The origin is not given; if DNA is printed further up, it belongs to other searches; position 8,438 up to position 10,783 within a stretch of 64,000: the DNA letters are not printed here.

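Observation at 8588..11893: CarH-like B12-dependent (photo)regulator immediately downstream of a TonB-dependent receptor, with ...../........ palindromic repeats on both sides of the regulator gene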

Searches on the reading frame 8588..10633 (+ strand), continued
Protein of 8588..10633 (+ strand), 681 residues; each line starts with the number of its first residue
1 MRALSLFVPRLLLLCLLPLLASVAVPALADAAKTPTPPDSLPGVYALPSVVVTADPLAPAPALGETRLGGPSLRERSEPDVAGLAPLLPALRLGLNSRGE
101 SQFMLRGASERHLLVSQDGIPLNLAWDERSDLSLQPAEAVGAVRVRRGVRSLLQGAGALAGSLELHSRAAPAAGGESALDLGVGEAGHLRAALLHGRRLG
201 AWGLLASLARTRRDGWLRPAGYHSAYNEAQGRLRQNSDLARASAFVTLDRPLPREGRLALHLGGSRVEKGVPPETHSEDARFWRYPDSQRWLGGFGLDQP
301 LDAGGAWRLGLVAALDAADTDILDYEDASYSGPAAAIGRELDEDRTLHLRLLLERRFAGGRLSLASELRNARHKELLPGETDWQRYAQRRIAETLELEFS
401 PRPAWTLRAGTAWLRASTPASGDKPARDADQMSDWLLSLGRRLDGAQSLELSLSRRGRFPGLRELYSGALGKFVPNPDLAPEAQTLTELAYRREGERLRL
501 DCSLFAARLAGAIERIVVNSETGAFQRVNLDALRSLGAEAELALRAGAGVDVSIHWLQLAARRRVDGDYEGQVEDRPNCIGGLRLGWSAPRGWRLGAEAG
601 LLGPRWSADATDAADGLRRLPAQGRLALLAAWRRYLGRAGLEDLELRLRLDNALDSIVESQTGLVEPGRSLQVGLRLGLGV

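Call 38: find_encoding_contigs(protein=P0137, flank=5000, max_places=1)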
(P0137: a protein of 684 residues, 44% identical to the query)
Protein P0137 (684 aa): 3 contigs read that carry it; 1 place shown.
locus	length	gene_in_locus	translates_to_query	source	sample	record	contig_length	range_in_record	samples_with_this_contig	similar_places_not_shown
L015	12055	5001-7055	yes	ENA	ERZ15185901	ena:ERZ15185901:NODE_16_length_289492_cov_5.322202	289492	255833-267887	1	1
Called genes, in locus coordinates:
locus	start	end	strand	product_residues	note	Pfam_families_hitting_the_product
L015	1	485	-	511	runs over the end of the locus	PF02321:OEP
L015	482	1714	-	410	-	PF12704:MacB_PCD, PF02687:FtsX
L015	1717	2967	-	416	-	PF25954:Beta-barrel_RND_2 (weak), PF25990:Beta-barrel_YknX, PF25967:RND-MFP_C, PF25975:CzcB_C, PF25989:YknX_C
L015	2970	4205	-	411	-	PF25954:Beta-barrel_RND_2 (weak), PF25990:Beta-barrel_YknX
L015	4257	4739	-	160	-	PF04978:MST (weak), PF05163:DinB, PF12867:DinB_2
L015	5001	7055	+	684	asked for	PF07715:Plug, PF00593:TonB_dep_Rec_b-barrel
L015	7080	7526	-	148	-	PF08327:AHSA1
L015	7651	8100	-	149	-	-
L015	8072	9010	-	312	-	PF00561:Abhydrolase_1, PF12146:Hydrolase_4, PF12697:Abhydrolase_6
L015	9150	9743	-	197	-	PF28474:DUF8412, PF13376:OmdA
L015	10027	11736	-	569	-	PF02225:PA, PF13860:FlgD_ig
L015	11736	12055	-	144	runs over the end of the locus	-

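Call 39: find_encoding_contigs(protein=P0164, flank=5000, max_places=1)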
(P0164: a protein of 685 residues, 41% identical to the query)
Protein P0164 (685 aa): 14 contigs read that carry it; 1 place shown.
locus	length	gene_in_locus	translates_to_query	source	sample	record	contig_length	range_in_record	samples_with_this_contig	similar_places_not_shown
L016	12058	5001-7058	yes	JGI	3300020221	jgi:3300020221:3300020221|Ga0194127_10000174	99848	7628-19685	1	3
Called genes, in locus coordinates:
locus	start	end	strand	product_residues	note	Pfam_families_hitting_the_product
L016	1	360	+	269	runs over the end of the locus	PF01869:BcrAD_BadFG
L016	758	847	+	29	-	-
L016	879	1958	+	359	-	-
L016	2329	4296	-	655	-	PF00884:Sulfatase, PF01663:Phosphodiest, PF13424:TPR_12 (faint), PF13428:TPR_14 (faint), PF13432:TPR_16 (faint), PF07719:TPR_2 (faint), PF16347:SGSH_C, PF00515:TPR_1 (weak), +6 more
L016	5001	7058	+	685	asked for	PF07715:Plug (weak), PF00593:TonB_dep_Rec_b-barrel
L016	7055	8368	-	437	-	PF16656:Pur_ac_phosph_N, PF00149:Metallophos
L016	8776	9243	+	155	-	PF11220:DUF3015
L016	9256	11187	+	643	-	PF25225:DUF7843, PF13387:Lnb_N, PF25222:DUF7840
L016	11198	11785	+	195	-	-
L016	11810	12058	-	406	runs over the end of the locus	PF13173:AAA_14, PF13635:DUF4143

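Call 69: predict_structure(alignment_id=A6)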
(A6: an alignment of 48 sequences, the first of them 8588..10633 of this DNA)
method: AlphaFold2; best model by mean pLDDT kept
length: 681 residues; sequences in the alignment: 48
mean_pLDDT: 90.0   pTM: 0.87
mean pLDDT of the five models: 90.0, 88.2, 88.0, 86.1, 85.5
residues with pLDDT >= 90: 533; 70-90: 85; 50-70: 30; < 50: 33
segments of 3 or more residues with pLDDT < 50: 1-5, 20-42
pLDDT, mean of each block of 10 residues (from residue 1): 49 55 42 43 51 57 89 80 92 93 96 95 93 91 94 94 93 89 96 94 96 96 91 94 96 93 96 92 93 97 95 98 90 78 98 97 98 94 96 98 96 98 94 98 92 98 91 93 98 95 98 92 92 98 95 97 96 96 95 94 95 90 97 86 94 97 95 93 58
secondary structure, 60 per line:
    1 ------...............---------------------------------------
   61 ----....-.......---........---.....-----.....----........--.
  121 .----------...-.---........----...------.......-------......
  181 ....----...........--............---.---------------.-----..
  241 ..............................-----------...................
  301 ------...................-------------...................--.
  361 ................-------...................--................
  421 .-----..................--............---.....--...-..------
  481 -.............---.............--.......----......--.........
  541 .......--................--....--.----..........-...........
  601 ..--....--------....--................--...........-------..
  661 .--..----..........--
elements in order: H7-21 E65-68 H70-76 H81-87 E91-95 E101-105 E113-117 E140-147 E161-167 E175-184 E189-199 E202-213 E239-252 E256-270 E282-300 E307-325 E339-357 E360-376 E384-402 E405-421 E427-444 E447-458 H462-466 E482-494 E498-510 E513-519 E524-529 E532-547 E550-565 E568-571 E579-588 E593-602 E605-608 E617-620 E623-638 E641-651 E659-661 E670-679
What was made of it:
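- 8588..10633 (+): TonB-dependent receptor (signal peptide, plug, 22-strand barrel). It is the upstream neighbour and is probably not part of the regulon. Its substrate is unknown. AlphaFold2 model with pLDDT 90 (call 69).
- On BtuB (TonB-dependent vitamin B12 receptor): The model has pLDDT 90 (call 69).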

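Call 71: fold_search(model_id=the predicted structure, library=pdb)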
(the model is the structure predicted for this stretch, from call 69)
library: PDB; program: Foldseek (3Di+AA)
matches with E <= 10: 686; with E <= 0.001: 218
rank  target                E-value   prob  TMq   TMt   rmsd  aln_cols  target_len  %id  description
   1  2gsk_A                7.9e-33  1.00  0.73  0.83   4.6       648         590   17  Structure of the BtuB:TonB Complex (released 2006-06-13)
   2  3m8d                  7.4e-31  1.00  0.70  0.81   4.7       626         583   17  Crystal structure of spin-labeled BtuB V10R1 with bound calcium and cyanocobalamin (released 2010-09-15)
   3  1nqg                  1.1e-30  1.00  0.70  0.82   4.6       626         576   17  OUTER MEMBRANE COBALAMIN TRANSPORTER (BTUB) FROM E. COLI, WITH BOUND CALCIUM (released 2003-04-29)
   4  9c4o                  2.9e-29  1.00  0.73  0.75   5.5       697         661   17  Cryo-EM structure of PqqU with ligand PQQ (released 2024-06-19)
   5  1nqe                  3.0e-29  1.00  0.68  0.84   4.4       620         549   17  OUTER MEMBRANE COBALAMIN TRANSPORTER (BTUB) FROM E. COLI (released 2003-04-29)
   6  6v81                  6.5e-29  1.00  0.75  0.78   4.9       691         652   17  The crystal structure of the outer-membrane transporter YncD (released 2020-05-06)
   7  6z8q_B                8.7e-29  1.00  0.77  0.81   4.1       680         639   15  Copper transporter OprC (released 2021-06-09)
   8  3rgm                  1.1e-28  1.00  0.68  0.84   4.3       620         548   17  Crystal structure of spin-labeled BtuB T156R1 (released 2011-10-26)
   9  6z99_A                1.9e-28  1.00  0.75  0.78   4.0       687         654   15  Copper transporter OprC (released 2021-06-30)
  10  6fok_B                2.1e-28  1.00  0.76  0.81   3.8       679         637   15  Copper transporter OprC (released 2019-03-13)
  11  1nqh                  2.1e-28  1.00  0.70  0.81   4.8       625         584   18  OUTER MEMBRANE COBALAMIN TRANSPORTER (BTUB) FROM E. COLI, WITH BOUND CALCIUM AND CYANOCOBALAMIN (VITAMIN B12) SUBSTRATE (released 2003-04-29)
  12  3m8b                  2.6e-28  1.00  0.69  0.84   4.2       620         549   17  Crystal structure of spin-labeled BtuB V10R1 in the apo state (released 2010-09-15)
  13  6z9y_D                2.6e-28  1.00  0.75  0.77   5.1       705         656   15  Copper transporter OprC (released 2021-06-30)
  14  6z8s_B                3.7e-28  1.00  0.75  0.78   4.0       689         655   15  Copper transporter OprC (released 2021-06-09)
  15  2guf                  3.7e-28  1.00  0.68  0.83   4.3       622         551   16  In meso crystal structure of the cobalamin transporter, BtuB (released 2006-12-05)
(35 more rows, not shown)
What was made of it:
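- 8588..10633 (+): Foldseek scores are similar for BtuB, OprC, YncD and PqqU (call 71).
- On BtuB (TonB-dependent vitamin B12 receptor): BtuB ranks first (E=8e-33), but OprC, YncD and PqqU fall within E=1e-28 to 1e-29 with equal or higher TM-scores (call 71).
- E. coli BtuB is also the top Foldseek hit, and B. thetaiotaomicron BtuB1 has the highest TM-score, 0.78 (call 71). The Foldseek margins over OprC, YncD and PqqU are negligible, at 14-17% identity (call 71).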
